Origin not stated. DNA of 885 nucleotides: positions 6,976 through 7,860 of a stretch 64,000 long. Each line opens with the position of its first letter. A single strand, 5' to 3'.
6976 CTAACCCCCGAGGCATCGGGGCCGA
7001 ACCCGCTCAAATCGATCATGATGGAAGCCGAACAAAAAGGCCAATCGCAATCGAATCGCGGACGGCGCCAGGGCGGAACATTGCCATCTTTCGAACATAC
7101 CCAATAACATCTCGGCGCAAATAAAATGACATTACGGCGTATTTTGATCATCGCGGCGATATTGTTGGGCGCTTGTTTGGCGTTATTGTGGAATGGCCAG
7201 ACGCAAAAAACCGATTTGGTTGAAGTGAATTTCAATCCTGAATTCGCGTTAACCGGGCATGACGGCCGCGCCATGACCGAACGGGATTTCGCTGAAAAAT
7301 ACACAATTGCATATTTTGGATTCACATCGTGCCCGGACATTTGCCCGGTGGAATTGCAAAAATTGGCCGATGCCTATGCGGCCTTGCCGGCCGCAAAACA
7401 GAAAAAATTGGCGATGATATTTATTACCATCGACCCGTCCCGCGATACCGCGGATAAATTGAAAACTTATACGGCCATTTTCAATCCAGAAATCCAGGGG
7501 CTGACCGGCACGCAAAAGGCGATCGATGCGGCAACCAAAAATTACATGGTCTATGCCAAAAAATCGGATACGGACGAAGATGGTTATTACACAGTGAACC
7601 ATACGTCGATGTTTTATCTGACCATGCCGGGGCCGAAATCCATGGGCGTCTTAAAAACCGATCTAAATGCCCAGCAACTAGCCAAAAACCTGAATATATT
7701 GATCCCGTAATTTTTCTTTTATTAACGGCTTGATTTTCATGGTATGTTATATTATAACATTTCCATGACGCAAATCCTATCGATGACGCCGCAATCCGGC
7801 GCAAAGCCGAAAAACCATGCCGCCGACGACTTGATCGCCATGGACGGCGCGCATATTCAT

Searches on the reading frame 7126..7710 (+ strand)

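Call 62: search_protein_families(library=pfam, proteins=[window:7126-7710:+], max_evalue=0.00001)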
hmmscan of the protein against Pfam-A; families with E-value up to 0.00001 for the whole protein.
window:7126-7710:+ (194 aa): 1 family
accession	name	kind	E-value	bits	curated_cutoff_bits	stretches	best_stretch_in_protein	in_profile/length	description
PF02630.20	SCO1-SenC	-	9e-44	149.1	22.8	1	38-167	2-129/134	SCO1/SenC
